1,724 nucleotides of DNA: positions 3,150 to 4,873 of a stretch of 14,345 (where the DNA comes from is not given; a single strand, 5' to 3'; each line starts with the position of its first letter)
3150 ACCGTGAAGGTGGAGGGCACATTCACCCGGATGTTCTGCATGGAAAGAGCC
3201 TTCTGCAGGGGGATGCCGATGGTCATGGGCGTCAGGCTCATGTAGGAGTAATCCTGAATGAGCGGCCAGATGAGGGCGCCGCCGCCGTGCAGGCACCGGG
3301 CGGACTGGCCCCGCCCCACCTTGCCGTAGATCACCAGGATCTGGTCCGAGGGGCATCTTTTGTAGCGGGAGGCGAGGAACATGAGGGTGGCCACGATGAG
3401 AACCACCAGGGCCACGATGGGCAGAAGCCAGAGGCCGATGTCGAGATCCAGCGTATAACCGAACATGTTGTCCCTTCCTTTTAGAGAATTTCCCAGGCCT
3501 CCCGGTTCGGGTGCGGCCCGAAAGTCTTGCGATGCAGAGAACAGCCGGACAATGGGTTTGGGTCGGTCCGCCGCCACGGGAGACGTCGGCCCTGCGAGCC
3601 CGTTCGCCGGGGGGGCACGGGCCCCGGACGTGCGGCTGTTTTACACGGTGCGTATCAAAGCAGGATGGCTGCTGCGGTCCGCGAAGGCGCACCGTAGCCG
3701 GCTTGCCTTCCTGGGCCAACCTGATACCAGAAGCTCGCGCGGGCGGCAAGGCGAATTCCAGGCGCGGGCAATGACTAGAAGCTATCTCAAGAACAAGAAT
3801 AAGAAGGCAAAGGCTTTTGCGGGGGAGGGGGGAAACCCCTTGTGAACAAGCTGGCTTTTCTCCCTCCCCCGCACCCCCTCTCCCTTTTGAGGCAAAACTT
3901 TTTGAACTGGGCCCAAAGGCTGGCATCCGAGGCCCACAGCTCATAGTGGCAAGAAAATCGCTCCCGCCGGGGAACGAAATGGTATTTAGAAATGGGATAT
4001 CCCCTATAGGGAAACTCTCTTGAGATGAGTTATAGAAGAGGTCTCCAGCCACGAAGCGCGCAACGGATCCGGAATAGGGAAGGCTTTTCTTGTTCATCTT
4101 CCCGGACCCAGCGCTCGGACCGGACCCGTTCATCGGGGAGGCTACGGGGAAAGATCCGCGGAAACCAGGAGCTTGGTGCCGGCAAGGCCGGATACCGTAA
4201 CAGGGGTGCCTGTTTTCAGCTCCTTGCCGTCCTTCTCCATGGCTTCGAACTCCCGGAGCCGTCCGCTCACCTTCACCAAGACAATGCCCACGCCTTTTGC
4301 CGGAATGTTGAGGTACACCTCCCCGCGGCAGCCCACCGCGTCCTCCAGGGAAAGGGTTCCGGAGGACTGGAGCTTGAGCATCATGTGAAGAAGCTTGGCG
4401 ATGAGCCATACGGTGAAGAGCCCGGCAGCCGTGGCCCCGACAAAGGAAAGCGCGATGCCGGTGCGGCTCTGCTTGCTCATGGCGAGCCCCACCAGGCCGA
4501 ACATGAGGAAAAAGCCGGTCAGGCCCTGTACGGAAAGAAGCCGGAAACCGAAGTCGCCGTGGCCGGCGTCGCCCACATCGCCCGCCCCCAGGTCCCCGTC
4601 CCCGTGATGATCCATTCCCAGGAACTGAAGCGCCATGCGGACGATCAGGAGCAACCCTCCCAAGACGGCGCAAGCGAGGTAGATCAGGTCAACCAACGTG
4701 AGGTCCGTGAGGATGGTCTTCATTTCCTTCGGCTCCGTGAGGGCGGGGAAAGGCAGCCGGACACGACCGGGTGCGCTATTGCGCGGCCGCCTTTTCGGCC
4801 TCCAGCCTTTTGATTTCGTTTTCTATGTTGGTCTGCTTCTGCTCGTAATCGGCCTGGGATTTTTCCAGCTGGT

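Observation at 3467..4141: Unusually long (675 bp) low-GC non-coding gap between nfeD and flotillin with strong secondary-structure elements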

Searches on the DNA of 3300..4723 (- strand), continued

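Call 70: search_with_rna_model(model_id=R1, sources=[L085, L086, L087, L088, L089, L090, L091, L092, L093, L094, L095, L096, L097, L098, L099, L100, L101, L102, L103, L104, L105, L106, L107, L108, L109, L110, L111, L112, L113, L114, L115, L116, L117, L118, L119, L120, L121, L122, L123, L124, L125, L126, L127, L128, L129, L130, L131, L132, L133, L134, L135, L136, L137, L138, L139, L140, L141, L142, L143, L144, L145, L146, L147, L148, L149, L150, L151, L152, L153, L154, L155, L156, L157, L158, L159, L160, L161, L162, L163, L164, L165, L166, L167, L168, L169, L170, L171, L172, L173, L174, L175, L176], max_evalue=0.1, show_alignments=0)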
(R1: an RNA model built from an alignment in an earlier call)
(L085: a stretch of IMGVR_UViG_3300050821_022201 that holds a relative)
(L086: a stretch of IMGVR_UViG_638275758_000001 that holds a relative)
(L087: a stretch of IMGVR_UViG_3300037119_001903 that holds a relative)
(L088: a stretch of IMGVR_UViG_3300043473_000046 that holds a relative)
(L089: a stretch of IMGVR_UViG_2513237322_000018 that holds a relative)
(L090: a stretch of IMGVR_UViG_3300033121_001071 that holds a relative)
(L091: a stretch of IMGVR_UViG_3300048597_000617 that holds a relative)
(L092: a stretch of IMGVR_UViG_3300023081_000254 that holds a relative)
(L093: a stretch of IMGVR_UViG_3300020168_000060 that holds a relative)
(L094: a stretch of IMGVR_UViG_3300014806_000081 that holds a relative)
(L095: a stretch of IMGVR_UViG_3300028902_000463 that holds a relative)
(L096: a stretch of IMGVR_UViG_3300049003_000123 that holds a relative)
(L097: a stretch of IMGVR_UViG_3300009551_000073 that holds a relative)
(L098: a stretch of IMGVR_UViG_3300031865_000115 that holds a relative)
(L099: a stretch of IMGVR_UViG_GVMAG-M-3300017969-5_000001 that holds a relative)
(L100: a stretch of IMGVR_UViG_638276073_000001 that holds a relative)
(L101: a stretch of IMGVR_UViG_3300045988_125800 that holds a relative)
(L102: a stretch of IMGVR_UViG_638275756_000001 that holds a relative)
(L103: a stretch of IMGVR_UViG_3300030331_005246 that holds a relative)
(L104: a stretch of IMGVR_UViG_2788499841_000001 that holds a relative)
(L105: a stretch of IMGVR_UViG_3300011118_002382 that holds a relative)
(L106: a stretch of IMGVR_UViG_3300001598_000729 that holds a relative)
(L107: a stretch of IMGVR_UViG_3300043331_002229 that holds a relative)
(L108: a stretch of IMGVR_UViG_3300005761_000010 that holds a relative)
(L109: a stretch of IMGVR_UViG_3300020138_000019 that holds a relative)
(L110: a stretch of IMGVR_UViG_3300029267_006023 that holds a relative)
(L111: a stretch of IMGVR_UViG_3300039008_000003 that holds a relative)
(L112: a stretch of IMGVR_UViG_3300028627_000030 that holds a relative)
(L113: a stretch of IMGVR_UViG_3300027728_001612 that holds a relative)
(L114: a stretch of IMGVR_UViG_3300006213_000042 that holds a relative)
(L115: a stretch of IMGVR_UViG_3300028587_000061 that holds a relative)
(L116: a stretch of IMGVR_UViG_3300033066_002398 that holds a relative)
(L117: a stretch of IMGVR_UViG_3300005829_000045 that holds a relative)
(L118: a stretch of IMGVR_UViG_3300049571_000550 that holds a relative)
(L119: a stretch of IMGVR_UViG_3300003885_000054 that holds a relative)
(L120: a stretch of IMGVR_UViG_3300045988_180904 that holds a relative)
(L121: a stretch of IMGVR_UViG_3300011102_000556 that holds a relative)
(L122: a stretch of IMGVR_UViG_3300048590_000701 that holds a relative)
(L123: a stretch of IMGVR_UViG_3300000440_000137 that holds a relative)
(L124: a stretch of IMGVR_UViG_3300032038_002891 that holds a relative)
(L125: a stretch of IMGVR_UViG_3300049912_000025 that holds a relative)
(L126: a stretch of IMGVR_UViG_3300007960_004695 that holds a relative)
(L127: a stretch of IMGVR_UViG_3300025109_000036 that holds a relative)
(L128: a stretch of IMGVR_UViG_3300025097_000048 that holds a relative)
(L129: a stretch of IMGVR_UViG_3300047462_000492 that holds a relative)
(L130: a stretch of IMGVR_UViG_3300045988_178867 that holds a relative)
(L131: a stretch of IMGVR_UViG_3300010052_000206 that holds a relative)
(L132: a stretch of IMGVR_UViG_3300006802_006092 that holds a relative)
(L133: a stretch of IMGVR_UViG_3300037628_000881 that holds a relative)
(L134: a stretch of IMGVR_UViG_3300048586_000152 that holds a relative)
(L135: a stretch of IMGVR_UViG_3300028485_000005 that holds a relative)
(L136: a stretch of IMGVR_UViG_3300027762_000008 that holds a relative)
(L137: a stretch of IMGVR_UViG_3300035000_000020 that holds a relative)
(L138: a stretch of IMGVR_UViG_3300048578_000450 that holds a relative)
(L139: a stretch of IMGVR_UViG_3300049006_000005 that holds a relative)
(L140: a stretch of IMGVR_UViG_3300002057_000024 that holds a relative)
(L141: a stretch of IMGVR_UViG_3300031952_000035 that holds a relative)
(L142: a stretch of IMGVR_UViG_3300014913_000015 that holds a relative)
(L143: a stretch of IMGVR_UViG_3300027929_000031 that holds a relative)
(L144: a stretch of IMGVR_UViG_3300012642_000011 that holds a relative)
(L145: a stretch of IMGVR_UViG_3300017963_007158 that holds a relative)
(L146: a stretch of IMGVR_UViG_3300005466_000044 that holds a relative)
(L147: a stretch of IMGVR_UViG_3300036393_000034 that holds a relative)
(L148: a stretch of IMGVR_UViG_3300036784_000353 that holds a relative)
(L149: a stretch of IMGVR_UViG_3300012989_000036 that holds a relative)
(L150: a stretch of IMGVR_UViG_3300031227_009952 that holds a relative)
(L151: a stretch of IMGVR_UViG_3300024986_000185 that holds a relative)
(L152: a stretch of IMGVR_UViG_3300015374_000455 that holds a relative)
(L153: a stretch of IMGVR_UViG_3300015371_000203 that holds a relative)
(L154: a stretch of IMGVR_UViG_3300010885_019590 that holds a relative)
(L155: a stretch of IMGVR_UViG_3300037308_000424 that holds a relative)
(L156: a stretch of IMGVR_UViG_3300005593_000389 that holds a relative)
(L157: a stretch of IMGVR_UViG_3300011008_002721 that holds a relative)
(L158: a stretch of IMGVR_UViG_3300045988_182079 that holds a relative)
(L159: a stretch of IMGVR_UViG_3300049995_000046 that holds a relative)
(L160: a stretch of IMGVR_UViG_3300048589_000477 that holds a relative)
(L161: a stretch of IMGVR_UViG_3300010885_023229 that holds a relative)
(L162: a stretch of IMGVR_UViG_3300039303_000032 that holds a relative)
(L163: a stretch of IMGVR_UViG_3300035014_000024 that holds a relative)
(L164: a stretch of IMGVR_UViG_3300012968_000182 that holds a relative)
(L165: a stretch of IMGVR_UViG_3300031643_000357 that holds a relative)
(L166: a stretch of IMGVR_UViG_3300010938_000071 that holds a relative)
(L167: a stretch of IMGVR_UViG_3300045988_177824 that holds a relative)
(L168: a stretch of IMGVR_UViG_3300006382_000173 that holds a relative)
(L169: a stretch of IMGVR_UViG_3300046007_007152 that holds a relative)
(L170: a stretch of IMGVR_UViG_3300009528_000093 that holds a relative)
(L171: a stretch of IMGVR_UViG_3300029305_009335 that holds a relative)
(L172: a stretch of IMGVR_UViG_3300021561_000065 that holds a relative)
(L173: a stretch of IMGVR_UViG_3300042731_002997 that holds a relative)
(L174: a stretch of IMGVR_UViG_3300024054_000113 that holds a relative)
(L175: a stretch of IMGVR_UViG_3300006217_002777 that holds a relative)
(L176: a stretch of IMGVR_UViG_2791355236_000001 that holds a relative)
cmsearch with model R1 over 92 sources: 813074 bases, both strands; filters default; matches with E-value up to 0.1: 20.
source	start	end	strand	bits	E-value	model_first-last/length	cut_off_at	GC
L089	9243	9328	+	97.7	3.6e-27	1-87/87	no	0.57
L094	1291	1376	+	96.9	6.5e-27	1-87/87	no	0.51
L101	5811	5896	-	96.9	6.5e-27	1-87/87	no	0.51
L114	6621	6707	+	91.3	3.9e-25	1-87/87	no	0.54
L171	4129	4222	+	47.2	4.1e-11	1-87/87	no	0.5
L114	6607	6688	-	34.6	4.1e-07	1-87/87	no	0.59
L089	9229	9315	-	33.9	7.2e-07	1-87/87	no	0.57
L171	4132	4208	-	33.8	7.8e-07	1-87/87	no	0.56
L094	1279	1363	-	31.6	3.7e-06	1-87/87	no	0.55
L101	5824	5908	+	31.6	3.7e-06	1-87/87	no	0.55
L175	2477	2552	-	29.3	2e-05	1-87/87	no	0.43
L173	1813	1855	-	26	0.00023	16-69/87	no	0.7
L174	5450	5541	-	25.3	0.00038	1-87/87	no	0.63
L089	12368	12461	-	21.5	0.0062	1-87/87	no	0.5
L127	2017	2082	-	21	0.0088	1-87/87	no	0.47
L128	1711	1776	-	21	0.0088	1-87/87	no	0.47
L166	4262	4338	-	20.3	0.015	1-87/87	no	0.52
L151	5378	5471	-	18.3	0.064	1-87/87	no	0.72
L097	12317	12439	+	17.9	0.089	1-87/87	no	0.72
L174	5480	5542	+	17.7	0.1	16-69/87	no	0.6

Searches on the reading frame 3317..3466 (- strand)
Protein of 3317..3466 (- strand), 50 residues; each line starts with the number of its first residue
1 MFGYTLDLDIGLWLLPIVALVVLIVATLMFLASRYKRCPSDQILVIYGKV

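Call 53: find_homologous_proteins(query=window:3317-3466:-, max_evalue=0.001)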
Query window:3317-3466:- (50 aa): 6 proteins with E <= 0.001 among 6 candidates.
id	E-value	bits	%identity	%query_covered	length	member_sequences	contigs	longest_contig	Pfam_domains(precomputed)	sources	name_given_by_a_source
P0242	3.2e-12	63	67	84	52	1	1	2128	-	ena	-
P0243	1.5e-10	58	67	78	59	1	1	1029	-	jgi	jgi:flotillin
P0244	1.2e-9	55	100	36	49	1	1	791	-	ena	-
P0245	4.8e-7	47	59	78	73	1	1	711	-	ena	-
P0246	4.1e-5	41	60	78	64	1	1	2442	-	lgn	-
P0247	2.6e-4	39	88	34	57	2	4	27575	-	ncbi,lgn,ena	-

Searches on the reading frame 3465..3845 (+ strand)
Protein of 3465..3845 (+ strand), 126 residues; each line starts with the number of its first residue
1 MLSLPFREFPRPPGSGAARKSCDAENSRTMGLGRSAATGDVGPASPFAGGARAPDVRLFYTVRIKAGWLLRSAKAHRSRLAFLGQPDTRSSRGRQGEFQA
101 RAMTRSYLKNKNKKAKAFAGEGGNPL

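Call 10: search_protein_families(library=pfam, proteins=[window:3465-3845:+], max_evalue=0.1)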
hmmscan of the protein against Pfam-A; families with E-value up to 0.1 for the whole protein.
window:3465-3845:+ (126 aa): 0 families

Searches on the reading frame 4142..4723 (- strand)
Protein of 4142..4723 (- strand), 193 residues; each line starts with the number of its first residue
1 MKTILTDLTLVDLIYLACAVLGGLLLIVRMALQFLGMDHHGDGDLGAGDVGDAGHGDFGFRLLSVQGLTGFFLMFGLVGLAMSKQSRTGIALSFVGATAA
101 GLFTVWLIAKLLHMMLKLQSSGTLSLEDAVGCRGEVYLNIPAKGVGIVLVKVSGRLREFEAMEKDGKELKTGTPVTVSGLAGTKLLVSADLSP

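Call 8: search_protein_families(library=pfam, proteins=[window:4142-4723:-], max_evalue=0.01)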
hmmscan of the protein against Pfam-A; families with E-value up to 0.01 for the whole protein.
window:4142-4723:- (193 aa): 0 families

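Call 12: find_encoding_contigs(protein=window:4142-4723:-, flank=6000, max_places=10)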
Protein window:4142-4723:- (193 aa): no gene with exactly this product is on record in the collection.

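Call 17: find_homologous_proteins(query=window:4142-4723:-, max_evalue=1e-20)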
Query window:4142-4723:- (193 aa): 120 proteins with E <= 1e-20 among 1375 candidates.
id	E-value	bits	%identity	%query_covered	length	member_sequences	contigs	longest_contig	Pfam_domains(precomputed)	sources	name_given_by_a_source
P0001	1.7e-115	401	100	100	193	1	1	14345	-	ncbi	ncbi:MAG: hypothetical protein AB1921_04485 [Thermodesulfobacteriota bacterium]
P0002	1.7e-85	304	73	98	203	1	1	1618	-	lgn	-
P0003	7.6e-83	295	73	91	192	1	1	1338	-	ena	-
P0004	6.3e-51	191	54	90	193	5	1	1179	-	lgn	-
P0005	2.9e-48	182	42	97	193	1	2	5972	PF01957.26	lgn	-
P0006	1.5e-47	180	50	96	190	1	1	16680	-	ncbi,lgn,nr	ncbi:MAG: hypothetical protein JXB25_00210 [Deltaproteobacteria bacterium]|nr:hypothetical protein [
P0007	5.7e-47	178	42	97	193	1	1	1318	PF01957.26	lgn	-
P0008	1.7e-46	177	46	97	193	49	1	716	PF01957.26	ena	-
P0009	2.0e-45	173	51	92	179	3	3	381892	PF01957.26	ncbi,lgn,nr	ncbi:MAG: hypothetical protein HZB23_02210 [Deltaproteobacteria bacterium]|nr:hypothetical protein [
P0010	5.0e-45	172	49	95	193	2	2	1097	PF01957.26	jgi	-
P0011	1.5e-44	170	47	97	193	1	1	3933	-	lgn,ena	-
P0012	1.5e-44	170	48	97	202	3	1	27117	-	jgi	jgi:membrane protein implicated in regulation of membrane protease activity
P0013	1.5e-44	170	47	97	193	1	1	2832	-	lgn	-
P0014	2.1e-44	170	46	97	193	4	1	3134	-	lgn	-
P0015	3.9e-44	169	49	95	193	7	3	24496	-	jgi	-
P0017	7.1e-44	168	46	97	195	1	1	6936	PF01957.26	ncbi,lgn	ncbi:MAG: NfeD family protein [Thermodesulfobacteriota bacterium]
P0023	7.2e-43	165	49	97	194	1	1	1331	PF01957.26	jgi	jgi:membrane protein implicated in regulation of membrane protease activity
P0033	1.0e-40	158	49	92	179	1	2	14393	PF01957.26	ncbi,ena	-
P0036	6.1e-40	155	45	97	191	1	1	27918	PF01957.26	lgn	-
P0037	6.6e-40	155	48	93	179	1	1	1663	PF01957.26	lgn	-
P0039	2.4e-39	153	42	97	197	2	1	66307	PF01957.26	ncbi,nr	ncbi:MAG: NfeD family protein [Sedimentisphaerales bacterium]|nr:NfeD family protein [Sedimentisphae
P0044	2.0e-38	150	44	99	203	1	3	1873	PF01957.26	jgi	-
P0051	2.0e-37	147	48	97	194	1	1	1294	PF01957.26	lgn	-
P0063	2.0e-35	140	48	94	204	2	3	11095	PF01957.26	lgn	-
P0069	4.8e-35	139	48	70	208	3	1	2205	PF01957.26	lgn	-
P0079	8.3e-34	135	42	95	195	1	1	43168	PF01957.26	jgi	jgi:membrane protein implicated in regulation of membrane protease activity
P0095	5.1e-32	129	41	95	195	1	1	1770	PF01957.26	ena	-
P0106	9.0e-30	122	43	93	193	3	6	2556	PF01957.26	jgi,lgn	jgi:membrane protein implicated in regulation of membrane protease activity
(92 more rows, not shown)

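Call 18: find_encoding_contigs(protein=P0002, flank=5000)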
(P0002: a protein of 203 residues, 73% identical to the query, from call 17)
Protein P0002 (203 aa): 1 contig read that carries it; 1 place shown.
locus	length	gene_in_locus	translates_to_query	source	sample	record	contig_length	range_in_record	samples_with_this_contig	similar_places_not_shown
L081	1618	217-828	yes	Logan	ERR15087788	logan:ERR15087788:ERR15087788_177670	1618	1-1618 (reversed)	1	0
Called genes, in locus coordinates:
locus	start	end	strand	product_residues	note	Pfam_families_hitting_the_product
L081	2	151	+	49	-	?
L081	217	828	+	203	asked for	-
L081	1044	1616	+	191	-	?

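Call 19: find_encoding_contigs(protein=P0003, flank=5000)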
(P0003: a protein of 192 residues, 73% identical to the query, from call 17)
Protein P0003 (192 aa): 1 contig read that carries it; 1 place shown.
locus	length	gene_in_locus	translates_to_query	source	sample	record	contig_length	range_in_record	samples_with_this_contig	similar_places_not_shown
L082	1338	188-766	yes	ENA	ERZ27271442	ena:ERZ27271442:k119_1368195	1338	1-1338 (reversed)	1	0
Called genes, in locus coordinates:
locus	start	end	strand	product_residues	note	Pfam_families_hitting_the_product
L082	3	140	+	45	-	?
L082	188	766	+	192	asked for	-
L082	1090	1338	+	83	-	?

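Call 20: find_encoding_contigs(protein=P0004, flank=5000)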
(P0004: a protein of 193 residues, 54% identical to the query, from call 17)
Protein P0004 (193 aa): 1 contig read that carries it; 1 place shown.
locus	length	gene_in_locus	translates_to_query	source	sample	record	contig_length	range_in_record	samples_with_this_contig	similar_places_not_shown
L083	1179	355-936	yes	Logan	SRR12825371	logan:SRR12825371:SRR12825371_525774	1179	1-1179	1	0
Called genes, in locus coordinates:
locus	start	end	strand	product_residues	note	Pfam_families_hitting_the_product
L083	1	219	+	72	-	?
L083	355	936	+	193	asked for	-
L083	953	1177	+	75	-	?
